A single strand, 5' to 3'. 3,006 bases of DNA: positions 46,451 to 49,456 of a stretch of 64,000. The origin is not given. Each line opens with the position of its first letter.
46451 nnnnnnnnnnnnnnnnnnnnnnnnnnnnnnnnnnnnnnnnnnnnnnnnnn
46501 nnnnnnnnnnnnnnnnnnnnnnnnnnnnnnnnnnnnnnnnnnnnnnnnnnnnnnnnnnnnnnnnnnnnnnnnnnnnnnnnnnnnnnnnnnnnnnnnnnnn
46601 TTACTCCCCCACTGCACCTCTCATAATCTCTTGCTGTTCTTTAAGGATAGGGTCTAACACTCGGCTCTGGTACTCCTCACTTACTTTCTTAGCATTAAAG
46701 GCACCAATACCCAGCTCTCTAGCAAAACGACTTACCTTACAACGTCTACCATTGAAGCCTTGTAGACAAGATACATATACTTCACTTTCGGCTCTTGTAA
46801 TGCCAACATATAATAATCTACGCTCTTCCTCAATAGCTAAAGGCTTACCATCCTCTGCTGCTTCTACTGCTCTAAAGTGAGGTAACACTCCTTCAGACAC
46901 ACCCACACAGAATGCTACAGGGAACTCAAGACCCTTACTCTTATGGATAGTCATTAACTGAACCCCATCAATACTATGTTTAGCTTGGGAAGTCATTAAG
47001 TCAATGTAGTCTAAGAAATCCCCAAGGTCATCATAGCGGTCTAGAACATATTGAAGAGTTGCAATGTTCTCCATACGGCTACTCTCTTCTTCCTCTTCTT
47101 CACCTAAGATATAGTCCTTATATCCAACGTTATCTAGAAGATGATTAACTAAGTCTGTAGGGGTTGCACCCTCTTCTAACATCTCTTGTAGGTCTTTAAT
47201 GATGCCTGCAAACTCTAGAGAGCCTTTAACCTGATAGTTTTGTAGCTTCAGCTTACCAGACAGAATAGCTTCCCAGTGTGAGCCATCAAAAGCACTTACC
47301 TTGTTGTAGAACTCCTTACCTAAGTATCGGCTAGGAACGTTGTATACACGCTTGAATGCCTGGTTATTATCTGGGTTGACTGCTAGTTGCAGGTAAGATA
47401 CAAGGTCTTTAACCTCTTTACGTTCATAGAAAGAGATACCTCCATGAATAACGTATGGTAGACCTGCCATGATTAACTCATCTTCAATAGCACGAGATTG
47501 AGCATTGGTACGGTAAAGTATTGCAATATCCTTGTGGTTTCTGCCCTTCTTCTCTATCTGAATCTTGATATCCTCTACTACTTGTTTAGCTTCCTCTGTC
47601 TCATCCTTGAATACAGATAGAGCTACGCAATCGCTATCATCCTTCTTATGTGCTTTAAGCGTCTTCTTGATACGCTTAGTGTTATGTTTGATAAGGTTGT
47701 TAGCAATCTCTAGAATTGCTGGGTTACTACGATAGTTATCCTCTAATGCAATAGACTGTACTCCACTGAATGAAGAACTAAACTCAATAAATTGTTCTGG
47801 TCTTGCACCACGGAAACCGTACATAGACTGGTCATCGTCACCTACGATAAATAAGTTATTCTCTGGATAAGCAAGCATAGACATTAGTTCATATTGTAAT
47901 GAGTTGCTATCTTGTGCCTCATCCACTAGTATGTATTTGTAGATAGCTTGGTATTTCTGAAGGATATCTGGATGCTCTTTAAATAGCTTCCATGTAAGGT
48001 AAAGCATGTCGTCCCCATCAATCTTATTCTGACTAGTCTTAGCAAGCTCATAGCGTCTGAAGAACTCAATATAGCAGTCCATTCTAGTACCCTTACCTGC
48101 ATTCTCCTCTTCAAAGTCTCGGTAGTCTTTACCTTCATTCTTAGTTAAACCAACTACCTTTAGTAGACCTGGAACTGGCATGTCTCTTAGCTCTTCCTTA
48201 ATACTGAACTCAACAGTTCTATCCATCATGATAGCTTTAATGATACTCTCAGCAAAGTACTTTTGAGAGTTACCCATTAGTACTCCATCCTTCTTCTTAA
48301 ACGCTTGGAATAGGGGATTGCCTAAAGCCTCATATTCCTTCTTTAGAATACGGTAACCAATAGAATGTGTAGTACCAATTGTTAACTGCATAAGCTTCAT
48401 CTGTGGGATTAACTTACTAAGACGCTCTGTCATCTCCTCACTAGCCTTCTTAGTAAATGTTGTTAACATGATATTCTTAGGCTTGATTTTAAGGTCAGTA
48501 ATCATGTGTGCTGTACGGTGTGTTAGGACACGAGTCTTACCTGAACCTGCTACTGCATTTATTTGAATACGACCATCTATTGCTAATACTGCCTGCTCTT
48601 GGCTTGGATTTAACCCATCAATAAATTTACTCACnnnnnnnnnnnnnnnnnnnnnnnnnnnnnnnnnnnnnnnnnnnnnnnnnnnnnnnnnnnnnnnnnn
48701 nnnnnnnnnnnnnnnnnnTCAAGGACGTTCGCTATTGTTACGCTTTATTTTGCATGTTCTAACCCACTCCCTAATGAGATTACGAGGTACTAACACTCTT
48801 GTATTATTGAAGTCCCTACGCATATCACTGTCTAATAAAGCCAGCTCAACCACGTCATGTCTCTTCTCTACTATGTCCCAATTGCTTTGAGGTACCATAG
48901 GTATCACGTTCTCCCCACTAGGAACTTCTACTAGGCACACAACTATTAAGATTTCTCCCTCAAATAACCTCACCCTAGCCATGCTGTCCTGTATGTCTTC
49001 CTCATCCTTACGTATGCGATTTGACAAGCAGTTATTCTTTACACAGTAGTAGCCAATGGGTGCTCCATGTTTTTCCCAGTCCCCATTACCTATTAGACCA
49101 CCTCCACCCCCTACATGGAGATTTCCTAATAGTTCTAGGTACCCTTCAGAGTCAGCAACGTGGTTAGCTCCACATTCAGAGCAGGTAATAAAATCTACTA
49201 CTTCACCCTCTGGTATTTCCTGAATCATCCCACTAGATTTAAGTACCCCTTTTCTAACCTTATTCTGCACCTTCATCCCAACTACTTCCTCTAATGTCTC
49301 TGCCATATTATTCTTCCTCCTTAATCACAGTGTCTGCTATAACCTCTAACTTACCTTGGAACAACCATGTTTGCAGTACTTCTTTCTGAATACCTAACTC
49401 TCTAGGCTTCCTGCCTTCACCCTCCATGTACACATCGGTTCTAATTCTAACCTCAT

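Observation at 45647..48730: A canonical zinc-containing sirtuin paired with a UvrD-type helicase behind an early host-takeover-type promoter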

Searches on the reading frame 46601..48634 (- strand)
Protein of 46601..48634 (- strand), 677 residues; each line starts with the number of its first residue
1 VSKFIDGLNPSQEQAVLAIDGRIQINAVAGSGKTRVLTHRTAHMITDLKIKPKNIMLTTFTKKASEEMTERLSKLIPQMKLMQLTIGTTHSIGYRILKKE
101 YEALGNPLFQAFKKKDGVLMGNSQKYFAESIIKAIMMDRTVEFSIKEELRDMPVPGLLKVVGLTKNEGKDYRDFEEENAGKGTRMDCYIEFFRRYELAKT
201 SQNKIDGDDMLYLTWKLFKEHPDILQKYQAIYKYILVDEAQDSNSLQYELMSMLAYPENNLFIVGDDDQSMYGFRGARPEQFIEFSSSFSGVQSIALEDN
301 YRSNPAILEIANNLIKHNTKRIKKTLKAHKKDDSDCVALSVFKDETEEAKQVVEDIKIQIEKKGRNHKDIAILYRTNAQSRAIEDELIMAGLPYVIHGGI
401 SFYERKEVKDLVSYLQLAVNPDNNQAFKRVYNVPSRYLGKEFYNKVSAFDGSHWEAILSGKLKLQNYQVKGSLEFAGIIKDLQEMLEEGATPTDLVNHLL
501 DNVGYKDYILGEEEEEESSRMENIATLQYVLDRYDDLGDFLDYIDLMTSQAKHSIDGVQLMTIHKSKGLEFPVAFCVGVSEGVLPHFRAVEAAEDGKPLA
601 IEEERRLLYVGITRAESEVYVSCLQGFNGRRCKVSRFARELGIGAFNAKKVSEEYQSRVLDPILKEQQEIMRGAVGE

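Call 4: search_protein_families(library=pfam, proteins=[window:46601-48634:-], max_evalue=0.01)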
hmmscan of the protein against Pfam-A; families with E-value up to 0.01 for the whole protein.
window:46601-48634:- (677 aa): 8 families
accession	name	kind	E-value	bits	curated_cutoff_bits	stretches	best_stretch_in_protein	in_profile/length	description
PF00580.27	UvrD-helicase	-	5e-70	236.7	23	1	8-289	1-270/271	UvrD/REP helicase N-terminal domain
PF13361.12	UvrD_C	-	2.4e-60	205.3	25.6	1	295-624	1-348/350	UvrD-like helicase C-terminal domain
PF13245.12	AAA_19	-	5.8e-20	72.3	25.1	1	13-275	2-134/134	AAA domain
PF13538.12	UvrD_C_2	-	2.3e-11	43.8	27.4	1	560-621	4-51/52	UvrD-like helicase C-terminal domain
PF01443.25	Viral_helicase1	-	2.7e-05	24.6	21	0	25-71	3-46/228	Viral superfamily 1 RNA helicase core domain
PF13604.12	AAA_30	-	8.4e-05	22.8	27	0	8-73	2-67/191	AAA domain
PF13087.12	AAA_12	-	0.0012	18.9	27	0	293-356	16-72/195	AAA domain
PF18578.6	Raf1_N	-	0.0038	18.1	26.8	0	198-238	53-93/106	Rubisco accumulation factor 1 alpha helical domain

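Call 19: search_protein_families(library=ncbifam, proteins=[window:46601-48634:-], max_evalue=0.001)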
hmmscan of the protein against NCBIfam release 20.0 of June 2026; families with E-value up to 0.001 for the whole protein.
window:46601-48634:- (677 aa): 17 families
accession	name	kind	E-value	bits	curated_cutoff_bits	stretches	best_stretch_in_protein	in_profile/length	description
TIGR01073.1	pcrA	equivalog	1.4e-151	506.3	911.2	1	5-622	2-608/725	DNA helicase PcrA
TIGR01074.1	rep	equivalog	9.8e-131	437.2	951.45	1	8-642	2-634/668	DNA helicase Rep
NF008743.0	PRK11773.1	equivalog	4.9e-130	435.1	965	1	2-648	4-643/720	DNA helicase II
TIGR01075.1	uvrD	equivalog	8.7e-123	411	1144.45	1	5-645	2-635/715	DNA helicase II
NF008172.0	PRK10919.1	equivalog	1.9e-99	333.7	1168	1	8-622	3-610/673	DNA helicase Rep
TIGR02785.1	addA_Gpos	equivalog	4.7e-48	163.8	707.65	3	186-317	339-482/1234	helicase-exonuclease AddAB subunit AddA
NF008276.0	PRK11054.1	equivalog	4.9e-46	157.5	543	2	7-378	196-571/684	DNA helicase IV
TIGR00609.1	recB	equivalog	3.5e-42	144.7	696.05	2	198-628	336-817/1175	exodeoxyribonuclease V subunit beta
NF010485.0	PRK13909.1-2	equivalog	8e-39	133.5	650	2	191-572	288-625/909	RecB-like helicase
NF010487.0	PRK13909.1-4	equivalog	1.3e-38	132.9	759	3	176-422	268-530/924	RecB-like helicase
TIGR02784.1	addA_alphas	equivalog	2.9e-32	112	860.75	3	191-324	347-504/1138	double-strand break repair helicase AddA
NF008128.0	PRK10876.1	equivalog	7.1e-17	60.4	1697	2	199-318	343-464/1181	exodeoxyribonuclease V subunit beta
NF010484.0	PRK13909.1-1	equivalog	5.4e-16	57.6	1074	1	257-385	380-513/945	RecB-like helicase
NF041464.1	HelD_BACSU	equivalog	4.1e-15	54.7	419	1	228-390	543-697/779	RNA polymerase recycling motor HelD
NF010486.0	PRK13909.1-3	equivalog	8.3e-13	47.3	1109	1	226-401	325-517/921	RecB-like helicase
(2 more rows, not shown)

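Call 20: search_protein_families(library=padloc, proteins=[window:46601-48634:-], max_evalue=0.01)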
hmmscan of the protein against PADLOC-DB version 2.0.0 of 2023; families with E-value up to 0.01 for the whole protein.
window:46601-48634:- (677 aa): 51 families (the best 25 are shown)
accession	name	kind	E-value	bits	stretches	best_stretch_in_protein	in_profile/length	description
PDLC00114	GajB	-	2e-100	335.2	1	1-643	1-631/635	UrvD helicase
PDLC03802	RTasHel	-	8.9e-92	307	2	7-445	5-386/675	DRT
PDLC00132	GajB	-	3.1e-90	301.6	1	8-622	4-599/625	UrvD helicase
PDLC00117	GajB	-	1e-68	230.3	1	9-641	17-596/604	UrvD helicase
PDLC00103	GajB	-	3.5e-53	179.5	1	8-625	17-578/612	UrvD helicase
PDLC00127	GajB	-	5.8e-52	175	2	6-374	7-344/594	UrvD helicase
PDLC00110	GajB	-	1.4e-49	167.3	2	20-356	59-402/725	UrvD helicase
PDLC00130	GajB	-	2e-47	159.8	2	9-320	5-295/589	UrvD helicase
PDLC00107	GajB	-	2.1e-47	160.1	2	11-390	19-369/587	UrvD helicase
PDLC00121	GajB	-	1.3e-45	154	2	22-395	20-361/565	UrvD helicase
PDLC00123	GajB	-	1.3e-45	154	3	213-389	158-327/540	UrvD helicase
PDLC00119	GajB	-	9e-45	151.6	1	14-623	9-543/565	UrvD helicase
PDLC00122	GajB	-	4.3e-36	122.9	2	226-437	156-356/502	UrvD helicase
PDLC00138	GajB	-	1.2e-34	118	2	178-381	167-367/581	UrvD helicase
PDLC00116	GajB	-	1.7e-34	117.5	3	199-379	127-303/557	UrvD helicase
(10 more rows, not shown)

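Call 21: search_protein_families(library=phrogs, proteins=[window:46601-48634:-], max_evalue=0.001)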
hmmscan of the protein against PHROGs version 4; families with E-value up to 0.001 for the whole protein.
window:46601-48634:- (677 aa): 4 families
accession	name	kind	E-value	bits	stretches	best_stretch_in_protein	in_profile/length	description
phrog_1967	-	DNA, RNA and nucleotide metabolism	7.6e-174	581.3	1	1-658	146-709/776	DNA helicase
phrog_325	-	DNA, RNA and nucleotide metabolism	1.5e-10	41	1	6-118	469-572/986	Dda-like helicase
phrog_4412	-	DNA, RNA and nucleotide metabolism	2.9e-07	30.2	1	233-377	423-563/743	exonuclease V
phrog_25205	-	unknown function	3e-06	26.8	1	229-316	181-267/607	-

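Call 27: search_dna_similar(query=window:46601-48634:-, collection=phages, mode=protein, max_rows=40, rows=spread, max_evalue=1e-20)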
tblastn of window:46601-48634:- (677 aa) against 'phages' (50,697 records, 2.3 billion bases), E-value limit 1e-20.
Records with a match: 103; places in all: 105; records where one place covers at least 80% of the query: 92.
Best place of each record, by identity: 95-99% 2; 80-90% 5; <60% 96.
By first word of the organism name: Bacillus 43; Bacteriophage 34; Listeria 7; Acinetobacter 4; Salmonella 3; Clostridium 3; Staphylococcus 2; Escherichia 2; Exiguobacterium 1; Enterococcus 1; and 3 more.
By host as written in the record: - 38; Bacillus subtilis 9; Bacillus subtilis BEST7003 8; Listeria monocytogenes 7; Bacillus subtilis subsp. subtilis str. 168 6; Bacillus cereus 3; Bacillus cereus HER1399 2; Bacillus cereus BGSC 6E1 2; and 21 more.
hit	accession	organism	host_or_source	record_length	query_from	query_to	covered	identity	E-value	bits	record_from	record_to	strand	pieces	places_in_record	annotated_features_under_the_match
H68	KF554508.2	Bacillus phage CP-51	Bacillus cereus HER1399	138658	1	677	100%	97.6%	0e+0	1355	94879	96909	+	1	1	putative helicase | hypothetical protein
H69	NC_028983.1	Bacillus phage Shanette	Bacillus cereus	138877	1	677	100%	83.9%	0e+0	1201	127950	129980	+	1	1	DNA helicase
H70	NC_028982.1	Bacillus phage JL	Bacillus cereus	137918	1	677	100%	83.8%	0e+0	1196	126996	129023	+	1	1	DNA helicase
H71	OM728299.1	Bacillus phage vB_BsuM-Goe19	Bacillus subtilis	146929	7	643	94%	57.1%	2e-138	760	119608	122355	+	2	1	rep: ATP-dependent DNA helicase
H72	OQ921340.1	Bacillus phage SPO1L5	Bacillus subtilis BEST7003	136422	7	643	94%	57.0%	1e-138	758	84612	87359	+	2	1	hypothetical protein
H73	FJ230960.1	Bacillus phage SPO1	Bacillus subtilis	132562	7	643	94%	56.8%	2e-138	756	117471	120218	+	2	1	34.33: gp34.33 | 34.33: putative UvrD-type helicase | 34.33: intein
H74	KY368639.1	Bacillus phage vB_BsuM-Goe2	Bacillus subtilis Goe2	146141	7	643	94%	56.7%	9e-138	755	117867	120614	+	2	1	intein-containing UvrD-like helicase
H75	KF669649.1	Bacillus phage CampHawk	Bacillus subtilis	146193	7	643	94%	56.4%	4e-136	749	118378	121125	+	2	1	intein-containing UvrD-like helicase | UvrD-like helicase | intein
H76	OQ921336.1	Bacillus phage SPO1L1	Bacillus subtilis BEST7003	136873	7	643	94%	56.1%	0e+0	749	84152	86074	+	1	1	hypothetical protein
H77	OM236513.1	Bacillus phage SP82G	Bacillus subtilis BEST7003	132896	16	643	93%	55.3%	6e-73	753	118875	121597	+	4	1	ATP-dependent DNA helicase (x2) | hypothetical protein (x2)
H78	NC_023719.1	Bacillus phage G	Bacillus megaterium str. ATCC 43725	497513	5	638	94%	45.4%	7e-163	524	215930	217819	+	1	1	299: DNA helicase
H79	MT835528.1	Bacteriophage sp.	human fecal samples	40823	5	649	95%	34.8%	2e-96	332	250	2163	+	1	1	record has no annotation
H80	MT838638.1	Bacteriophage sp.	human fecal samples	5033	1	615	91%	36.2%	8e-97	332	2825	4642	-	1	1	record has no annotation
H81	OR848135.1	Listeria phage LM 4-14-1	Listeria monocytogenes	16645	3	623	92%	35.5%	1e-95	329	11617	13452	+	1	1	record has no annotation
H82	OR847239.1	Listeria phage LM 4-11-1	Listeria monocytogenes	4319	2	641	95%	33.6%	3e-94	323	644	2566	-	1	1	record has no annotation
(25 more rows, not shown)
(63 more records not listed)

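Call 28: get_annotated_region(hit=H73, flank=3500)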
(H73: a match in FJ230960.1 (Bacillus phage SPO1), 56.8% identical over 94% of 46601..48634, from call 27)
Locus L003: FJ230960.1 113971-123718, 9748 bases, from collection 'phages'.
description: Bacillus phage SPO1, complete genome.
organism: Bacillus phage SPO1 (NCBI taxid 2884427)
taxonomy: Viruses; Duplodnaviria; Heunggongvirae; Uroviricota; Caudoviricetes; Herelleviridae; Spounavirinae; Okubovirus; Okubovirus SPO1
host: Bacillus subtilis; source: soil; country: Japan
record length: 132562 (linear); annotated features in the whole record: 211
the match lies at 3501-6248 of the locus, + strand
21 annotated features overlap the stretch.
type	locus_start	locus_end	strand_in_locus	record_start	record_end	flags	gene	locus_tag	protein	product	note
CDS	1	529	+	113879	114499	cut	34.16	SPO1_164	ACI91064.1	gp34.16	putative poly-gamma-glutamate hydrolyase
CDS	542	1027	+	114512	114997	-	34.21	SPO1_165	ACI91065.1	gp34.21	-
CDS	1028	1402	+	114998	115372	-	34.22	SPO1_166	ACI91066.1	gp34.22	-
CDS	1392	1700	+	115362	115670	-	34.23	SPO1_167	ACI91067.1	gp34.23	-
CDS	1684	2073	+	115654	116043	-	34.24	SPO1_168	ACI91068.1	gp34.24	-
CDS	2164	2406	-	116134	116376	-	34.25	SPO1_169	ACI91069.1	gp34.25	small acid soluble DNA-binding spore protein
CDS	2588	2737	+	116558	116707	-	34.26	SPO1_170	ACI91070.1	gp34.26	-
CDS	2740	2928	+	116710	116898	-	34.31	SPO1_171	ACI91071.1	gp34.31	-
CDS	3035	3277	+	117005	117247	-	34.32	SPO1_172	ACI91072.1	gp34.32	-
CDS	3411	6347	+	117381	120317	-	34.33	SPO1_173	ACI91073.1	gp34.33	gene has an apparent intein, predicted to remove 275 aa from the primary translation product, starting with aa 292; ...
mat_peptide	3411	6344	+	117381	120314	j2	34.33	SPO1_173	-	putative UvrD-type helicase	-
mat_peptide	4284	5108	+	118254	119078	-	34.33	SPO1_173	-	intein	-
CDS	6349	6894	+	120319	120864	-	34.34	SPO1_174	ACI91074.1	gp34.34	-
CDS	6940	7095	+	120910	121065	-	34.35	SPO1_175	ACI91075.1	gp34.35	-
CDS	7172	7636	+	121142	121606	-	34.36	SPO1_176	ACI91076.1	gp34.36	-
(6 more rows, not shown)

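Call 31: search_protein_families(library=pfam, proteins=[L003:6349-6894:+, L003:6940-7095:+], max_evalue=1)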
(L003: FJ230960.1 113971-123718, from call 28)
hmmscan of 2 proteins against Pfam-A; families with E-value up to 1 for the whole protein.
L003:6349-6894:+ (181 aa): 0 families

L003:6940-7095:+ (51 aa): 0 families

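Call 37: get_annotated_region(hit=H76, flank=3000)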
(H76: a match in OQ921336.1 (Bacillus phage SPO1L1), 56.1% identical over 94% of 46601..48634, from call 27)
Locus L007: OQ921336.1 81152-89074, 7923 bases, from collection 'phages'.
description: Bacillus phage SPO1L1, complete genome.
organism: Bacillus phage SPO1L1 (NCBI taxid 3053430)
taxonomy: Viruses; Duplodnaviria; Heunggongvirae; Uroviricota; Caudoviricetes; Herelleviridae; Spounavirinae; Okubovirus
host: Bacillus subtilis BEST7003; source: soil; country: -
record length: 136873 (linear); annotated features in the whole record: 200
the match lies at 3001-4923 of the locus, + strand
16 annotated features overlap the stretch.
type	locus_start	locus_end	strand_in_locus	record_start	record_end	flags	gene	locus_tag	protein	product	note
CDS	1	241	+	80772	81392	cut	-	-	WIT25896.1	hypothetical protein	99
CDS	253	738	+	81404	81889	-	-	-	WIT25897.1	hypothetical protein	100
CDS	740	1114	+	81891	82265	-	-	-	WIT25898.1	hypothetical protein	101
CDS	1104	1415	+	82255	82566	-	-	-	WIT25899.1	hypothetical protein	102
CDS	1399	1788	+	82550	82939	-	-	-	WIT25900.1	hypothetical protein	103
CDS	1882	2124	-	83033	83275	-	-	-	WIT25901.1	hypothetical protein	104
CDS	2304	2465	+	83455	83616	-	-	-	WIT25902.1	hypothetical protein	105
CDS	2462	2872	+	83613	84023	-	-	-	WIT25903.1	hypothetical protein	106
CDS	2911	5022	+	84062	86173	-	-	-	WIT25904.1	hypothetical protein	107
CDS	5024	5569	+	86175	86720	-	-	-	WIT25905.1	hypothetical protein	108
CDS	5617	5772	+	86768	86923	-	-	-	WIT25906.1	hypothetical protein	109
CDS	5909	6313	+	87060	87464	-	-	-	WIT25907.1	hypothetical protein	110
CDS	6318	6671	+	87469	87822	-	-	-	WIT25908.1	hypothetical protein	111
CDS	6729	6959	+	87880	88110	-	-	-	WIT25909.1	hypothetical protein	112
CDS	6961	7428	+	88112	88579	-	-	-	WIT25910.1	hypothetical protein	113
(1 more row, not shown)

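Call 38: get_annotated_region(hit=H78, flank=3000)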
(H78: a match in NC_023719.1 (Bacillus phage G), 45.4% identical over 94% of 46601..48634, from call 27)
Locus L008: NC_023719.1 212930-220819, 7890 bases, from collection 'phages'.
description: Bacillus phage G, complete genome.
organism: Bacillus phage G (NCBI taxid 2884420)
taxonomy: Viruses; Duplodnaviria; Heunggongvirae; Uroviricota; Caudoviricetes; Donellivirus; Donellivirus gee
host: Bacillus megaterium str. ATCC 43725; source: soil; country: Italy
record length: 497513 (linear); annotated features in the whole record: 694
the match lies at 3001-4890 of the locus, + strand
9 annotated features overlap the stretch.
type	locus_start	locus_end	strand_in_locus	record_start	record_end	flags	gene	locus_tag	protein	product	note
CDS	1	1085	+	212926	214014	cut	294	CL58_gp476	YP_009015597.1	gp294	-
CDS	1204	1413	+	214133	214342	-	295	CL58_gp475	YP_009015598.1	gp295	-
CDS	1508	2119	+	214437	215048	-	296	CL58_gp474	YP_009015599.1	gp296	-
CDS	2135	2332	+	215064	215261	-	297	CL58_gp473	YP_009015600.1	gp297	-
CDS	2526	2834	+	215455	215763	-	298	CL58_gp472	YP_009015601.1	gp298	-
CDS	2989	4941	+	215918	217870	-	299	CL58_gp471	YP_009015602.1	DNA helicase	putative UvrD-like helicase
CDS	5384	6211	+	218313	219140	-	300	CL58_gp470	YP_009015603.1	gp300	-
CDS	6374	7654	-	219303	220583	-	301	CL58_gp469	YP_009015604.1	gp301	DNA cytosine methyltransferase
CDS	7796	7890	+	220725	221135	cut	302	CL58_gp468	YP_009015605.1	gp302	-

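Call 40: search_protein_families(library=pfam, proteins=[L008:5384-6211:+, L007:5024-5569:+, L007:5617-5772:+], max_evalue=1)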
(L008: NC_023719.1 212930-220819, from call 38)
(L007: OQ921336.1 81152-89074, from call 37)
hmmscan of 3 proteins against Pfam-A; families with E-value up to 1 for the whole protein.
L008:5384-6211:+ (275 aa): 3 families
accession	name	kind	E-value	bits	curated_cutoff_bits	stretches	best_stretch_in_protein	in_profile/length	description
PF04542.20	Sigma70_r2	-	0.0016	18.7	24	1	80-133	3-61/71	Sigma-70 region 2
PF12645.13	HTH_16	-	0.031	14.8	22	1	69-114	9-65/65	Helix-turn-helix domain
PF21928.1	XLF_CC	-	0.22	11.9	27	0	259-273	30-44/53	XLF protein coiled-coil region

L007:5024-5569:+ (181 aa): 1 family
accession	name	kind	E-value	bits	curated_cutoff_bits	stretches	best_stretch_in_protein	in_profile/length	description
PF12414.13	Fox-1_C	-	0.22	12.4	25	0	58-91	13-45/94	Calcitonin gene-related peptide regulator C terminal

L007:5617-5772:+ (51 aa): 0 families

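Call 43: find_related_loci(query=A4, collection=viral_contigs, flank=5000)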
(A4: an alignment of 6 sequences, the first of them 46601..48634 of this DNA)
Query A4 (677 aa) in viral_contigs; peptide patterns used: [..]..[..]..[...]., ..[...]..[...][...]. (x = any residue, [..] = any of these).
599 stretches matched a pattern (row limit reached: there are more); 567 encode a relative of the query (tblastn E <= 1e-3); the best 80 are kept; 80 distinct loci.
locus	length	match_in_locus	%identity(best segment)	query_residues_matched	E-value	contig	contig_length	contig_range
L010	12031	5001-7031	95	1-677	0e+0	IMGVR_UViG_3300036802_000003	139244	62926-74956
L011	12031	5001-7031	94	1-677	0e+0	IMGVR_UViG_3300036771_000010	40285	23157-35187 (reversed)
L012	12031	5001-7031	84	1-677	0e+0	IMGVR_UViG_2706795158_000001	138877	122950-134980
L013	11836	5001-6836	67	34-645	0e+0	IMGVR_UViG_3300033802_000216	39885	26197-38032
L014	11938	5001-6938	45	6-641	8e-169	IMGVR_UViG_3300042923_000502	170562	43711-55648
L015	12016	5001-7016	44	8-643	5e-163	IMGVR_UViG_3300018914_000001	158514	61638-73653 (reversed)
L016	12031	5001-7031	94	1-677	0e+0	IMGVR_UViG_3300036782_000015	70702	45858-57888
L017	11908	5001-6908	42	1-641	2e-150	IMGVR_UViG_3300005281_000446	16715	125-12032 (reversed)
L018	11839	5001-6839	55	31-641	0e+0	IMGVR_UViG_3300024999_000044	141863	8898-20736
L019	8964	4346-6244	36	6-641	2e-106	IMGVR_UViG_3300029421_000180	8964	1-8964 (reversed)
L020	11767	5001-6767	35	33-643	9e-101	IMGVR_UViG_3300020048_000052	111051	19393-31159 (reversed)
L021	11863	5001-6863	32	2-641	6e-90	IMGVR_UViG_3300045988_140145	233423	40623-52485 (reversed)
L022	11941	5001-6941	32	1-653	2e-89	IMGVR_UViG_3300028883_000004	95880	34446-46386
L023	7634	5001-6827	34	8-622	5e-87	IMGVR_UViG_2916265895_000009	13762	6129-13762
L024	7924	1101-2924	33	8-622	2e-85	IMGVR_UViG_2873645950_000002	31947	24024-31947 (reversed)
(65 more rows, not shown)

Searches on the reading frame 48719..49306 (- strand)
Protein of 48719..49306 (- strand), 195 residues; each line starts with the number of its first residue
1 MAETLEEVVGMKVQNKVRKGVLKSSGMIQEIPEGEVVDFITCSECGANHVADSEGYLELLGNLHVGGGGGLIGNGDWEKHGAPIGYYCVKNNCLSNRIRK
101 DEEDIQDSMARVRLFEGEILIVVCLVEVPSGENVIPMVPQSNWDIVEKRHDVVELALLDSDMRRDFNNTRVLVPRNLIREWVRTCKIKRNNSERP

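Call 4: search_protein_families(library=pfam, proteins=[window:48719-49306:-], max_evalue=0.01)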
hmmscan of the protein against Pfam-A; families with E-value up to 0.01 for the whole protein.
window:48719-49306:- (195 aa): 0 families

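Call 21: search_protein_families(library=phrogs, proteins=[window:48719-49306:-], max_evalue=0.001)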
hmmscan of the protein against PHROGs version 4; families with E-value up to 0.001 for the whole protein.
window:48719-49306:- (195 aa): 2 families
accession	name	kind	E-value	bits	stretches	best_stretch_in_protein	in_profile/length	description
phrog_17533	-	unknown function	1.3e-82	277.3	1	1-195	1-196/200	-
phrog_26328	-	unknown function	0.0002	22.4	1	39-107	4-74/77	-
